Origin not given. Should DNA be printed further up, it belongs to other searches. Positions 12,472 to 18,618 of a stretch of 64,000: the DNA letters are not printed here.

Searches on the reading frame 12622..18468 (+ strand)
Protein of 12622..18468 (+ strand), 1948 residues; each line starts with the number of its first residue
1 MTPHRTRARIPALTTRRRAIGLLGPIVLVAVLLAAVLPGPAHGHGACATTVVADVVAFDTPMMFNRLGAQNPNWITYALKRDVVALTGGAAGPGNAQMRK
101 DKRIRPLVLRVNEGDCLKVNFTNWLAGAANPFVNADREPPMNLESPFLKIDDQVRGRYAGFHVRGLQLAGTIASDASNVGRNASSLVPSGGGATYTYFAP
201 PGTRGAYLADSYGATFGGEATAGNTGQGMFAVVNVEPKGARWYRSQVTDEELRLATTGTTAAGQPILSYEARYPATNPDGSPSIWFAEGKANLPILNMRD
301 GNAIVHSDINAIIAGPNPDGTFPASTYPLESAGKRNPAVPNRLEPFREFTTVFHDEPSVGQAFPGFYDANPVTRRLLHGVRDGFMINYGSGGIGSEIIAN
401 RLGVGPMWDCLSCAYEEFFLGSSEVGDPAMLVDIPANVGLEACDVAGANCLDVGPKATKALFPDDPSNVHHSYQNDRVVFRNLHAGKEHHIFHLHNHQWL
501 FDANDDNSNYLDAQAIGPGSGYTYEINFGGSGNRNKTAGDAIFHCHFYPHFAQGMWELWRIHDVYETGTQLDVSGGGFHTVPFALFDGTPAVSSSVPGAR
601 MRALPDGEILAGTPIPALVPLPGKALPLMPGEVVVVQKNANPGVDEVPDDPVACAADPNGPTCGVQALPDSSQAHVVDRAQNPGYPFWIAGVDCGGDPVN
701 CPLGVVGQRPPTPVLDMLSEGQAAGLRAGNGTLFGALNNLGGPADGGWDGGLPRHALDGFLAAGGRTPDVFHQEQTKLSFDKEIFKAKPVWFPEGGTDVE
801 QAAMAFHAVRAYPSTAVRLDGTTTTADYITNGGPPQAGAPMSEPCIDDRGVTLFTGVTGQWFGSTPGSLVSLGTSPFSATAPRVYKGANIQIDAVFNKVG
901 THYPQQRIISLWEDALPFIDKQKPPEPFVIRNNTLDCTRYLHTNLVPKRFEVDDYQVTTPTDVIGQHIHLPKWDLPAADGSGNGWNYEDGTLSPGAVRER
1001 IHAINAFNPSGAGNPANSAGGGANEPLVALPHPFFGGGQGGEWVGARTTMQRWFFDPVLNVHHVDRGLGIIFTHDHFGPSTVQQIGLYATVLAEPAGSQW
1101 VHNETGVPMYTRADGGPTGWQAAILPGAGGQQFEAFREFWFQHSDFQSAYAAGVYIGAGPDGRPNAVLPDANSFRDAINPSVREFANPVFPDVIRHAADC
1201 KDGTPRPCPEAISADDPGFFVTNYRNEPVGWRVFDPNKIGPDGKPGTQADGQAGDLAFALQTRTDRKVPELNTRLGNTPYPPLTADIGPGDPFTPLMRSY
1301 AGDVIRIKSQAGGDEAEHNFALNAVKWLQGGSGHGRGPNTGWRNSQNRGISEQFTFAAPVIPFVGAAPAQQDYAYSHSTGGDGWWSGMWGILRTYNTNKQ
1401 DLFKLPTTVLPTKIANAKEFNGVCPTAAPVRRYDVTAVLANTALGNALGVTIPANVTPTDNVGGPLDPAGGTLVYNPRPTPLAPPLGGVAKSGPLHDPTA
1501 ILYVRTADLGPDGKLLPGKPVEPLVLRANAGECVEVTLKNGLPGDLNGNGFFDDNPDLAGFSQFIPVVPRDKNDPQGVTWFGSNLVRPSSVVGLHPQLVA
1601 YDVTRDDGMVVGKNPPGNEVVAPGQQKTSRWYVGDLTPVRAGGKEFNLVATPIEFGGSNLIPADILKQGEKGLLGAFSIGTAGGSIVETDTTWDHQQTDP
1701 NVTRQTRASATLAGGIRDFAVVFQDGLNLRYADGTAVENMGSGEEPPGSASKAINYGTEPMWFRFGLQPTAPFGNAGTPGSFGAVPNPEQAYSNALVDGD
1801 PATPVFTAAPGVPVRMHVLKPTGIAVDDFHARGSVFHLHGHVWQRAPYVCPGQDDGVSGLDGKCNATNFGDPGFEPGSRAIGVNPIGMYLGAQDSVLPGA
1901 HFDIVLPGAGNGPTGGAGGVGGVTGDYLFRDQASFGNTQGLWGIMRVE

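Call 6: search_protein_families(library=pfam, proteins=[window:12622-18468:+], max_evalue=0.01)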
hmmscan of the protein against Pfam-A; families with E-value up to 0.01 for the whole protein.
window:12622-18468:+ (1948 aa): 1 family
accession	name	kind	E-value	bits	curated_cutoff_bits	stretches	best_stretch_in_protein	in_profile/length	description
PF07731.20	Cu-oxidase_2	-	0.0012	19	20.4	0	471-555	36-127/137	Multicopper oxidase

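Call 7: search_protein_families(library=ncbifam, proteins=[window:12622-18468:+], max_evalue=0.01)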
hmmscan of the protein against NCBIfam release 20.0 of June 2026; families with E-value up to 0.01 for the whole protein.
window:12622-18468:+ (1948 aa): 1 family
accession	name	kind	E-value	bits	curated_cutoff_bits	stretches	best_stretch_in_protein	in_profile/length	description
NF041487.1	copper_ox_MnxG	equivalog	0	2250.7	3100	1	47-1948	1-1894/1894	manganese-oxidizing multicopper oxidase MnxG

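Call 8: search_solved_structures(query=window:12622-18468:+, max_evalue=1)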
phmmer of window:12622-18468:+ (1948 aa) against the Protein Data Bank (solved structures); distinct sequences matched with E-value up to 1: 15.
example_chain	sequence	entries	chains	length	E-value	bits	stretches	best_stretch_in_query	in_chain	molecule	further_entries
9bxa_A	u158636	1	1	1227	1.2e-67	231.5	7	461-576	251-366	MnxG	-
4w1t_A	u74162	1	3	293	3e-06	27.9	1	474-561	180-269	Copper oxidase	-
4n8u_A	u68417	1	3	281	3.2e-06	27.8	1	474-561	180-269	Multicopper oxidase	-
4uah_A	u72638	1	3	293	4.5e-06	27.4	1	474-561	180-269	Copper oxidase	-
4uan_A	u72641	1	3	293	4.5e-06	27.4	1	474-561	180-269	Copper oxidase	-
4m3h_A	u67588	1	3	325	5.6e-06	27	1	474-561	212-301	Copper oxidase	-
3tas_A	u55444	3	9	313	9.7e-06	26.3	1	474-561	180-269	Small laccase, multi-copper oxidase | small laccase, oxidoreductase | small laccase, two-domain laccase, multi-copper oxidase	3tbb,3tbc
4wtq_A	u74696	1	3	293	1.1e-05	26.1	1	474-561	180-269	Copper oxidase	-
6yzy_AAA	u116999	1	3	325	1.7e-05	25.4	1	474-560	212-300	Copper oxidase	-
6y4a_AAA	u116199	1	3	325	1.8e-05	25.4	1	474-561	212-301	Copper oxidase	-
6yo5_AAA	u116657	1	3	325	3e-05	24.6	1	474-560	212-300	Copper oxidase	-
6yzd_AAA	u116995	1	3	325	3.3e-05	24.5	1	474-559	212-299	Copper oxidase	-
6yzf_AAA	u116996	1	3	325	4e-05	24.2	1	474-559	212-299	Copper oxidase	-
3t9w_A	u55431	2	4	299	0.0074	16.7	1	475-562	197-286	small laccase, multi-copper oxidase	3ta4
2x4l_A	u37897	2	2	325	0.14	12.5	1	762-825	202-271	FERRIC-SIDEROPHORE RECEPTOR PROTEIN | DesE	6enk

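Call 10: find_homologous_proteins(query=window:12622-18468:+, max_evalue=1e-10)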
Query window:12622-18468:+ (1948 aa): 3366 proteins with E <= 1e-10 among 8000 candidates; the best 120 are listed.
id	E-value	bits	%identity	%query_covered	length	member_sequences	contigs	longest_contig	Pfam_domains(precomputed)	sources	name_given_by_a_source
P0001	0.0e+0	4526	100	98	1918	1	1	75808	-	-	-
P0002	0.0e+0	3553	78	99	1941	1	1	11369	PF07731.21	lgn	-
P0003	0.0e+0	3491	78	98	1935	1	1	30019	PF07731.21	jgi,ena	-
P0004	0.0e+0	3441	76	99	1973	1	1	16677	-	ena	-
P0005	0.0e+0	3426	76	99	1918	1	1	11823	-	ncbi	-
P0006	0.0e+0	3376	75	99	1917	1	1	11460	-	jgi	jgi:hypothetical protein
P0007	0.0e+0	3361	74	98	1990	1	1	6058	-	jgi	jgi:hypothetical protein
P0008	0.0e+0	3317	75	98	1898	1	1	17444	-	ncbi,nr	ncbi:MAG: hypothetical protein HZB63_01525 [Deltaproteobacteria bacterium]|nr:hypothetical protein [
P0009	0.0e+0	3301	75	98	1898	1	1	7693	-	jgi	jgi:hypothetical protein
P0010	0.0e+0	3277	73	99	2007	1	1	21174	-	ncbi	-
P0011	0.0e+0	3232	73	98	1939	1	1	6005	-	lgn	-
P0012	0.0e+0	3221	72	98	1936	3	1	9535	-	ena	-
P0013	0.0e+0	3207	70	99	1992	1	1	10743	-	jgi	jgi:hypothetical protein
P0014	0.0e+0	3164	72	98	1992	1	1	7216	-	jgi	-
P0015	0.0e+0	3130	70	99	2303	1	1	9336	PF17963.8,PF17892.8,PF17803.8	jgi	jgi:hypothetical protein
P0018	0.0e+0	3046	67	99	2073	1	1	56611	-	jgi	jgi:manganese oxidase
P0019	0.0e+0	2798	74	84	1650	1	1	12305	-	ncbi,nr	ncbi:MAG: hypothetical protein HW377_256, partial [Actinobacteria bacterium]|nr:hypothetical protein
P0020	0.0e+0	2591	77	73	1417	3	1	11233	-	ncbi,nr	ncbi:MAG: hypothetical protein HYU75_05215, partial [Betaproteobacteria bacterium]|nr:hypothetical p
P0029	0.0e+0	2320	57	98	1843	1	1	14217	-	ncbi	-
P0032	0.0e+0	2312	58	98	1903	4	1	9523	-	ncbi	-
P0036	0.0e+0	2294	56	100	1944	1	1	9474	-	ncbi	-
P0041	0.0e+0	2254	58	99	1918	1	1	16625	-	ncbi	-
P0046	0.0e+0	2240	56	99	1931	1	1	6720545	-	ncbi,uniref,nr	ncbi:cupredoxin domain-containing protein [Anaeromyxobacter oryzae]|uniref:Multicopper oxidase n=1 T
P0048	0.0e+0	2238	56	99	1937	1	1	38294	-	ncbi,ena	-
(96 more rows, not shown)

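Call 11: find_encoding_contigs(protein=P0001, flank=1000, max_places=3)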
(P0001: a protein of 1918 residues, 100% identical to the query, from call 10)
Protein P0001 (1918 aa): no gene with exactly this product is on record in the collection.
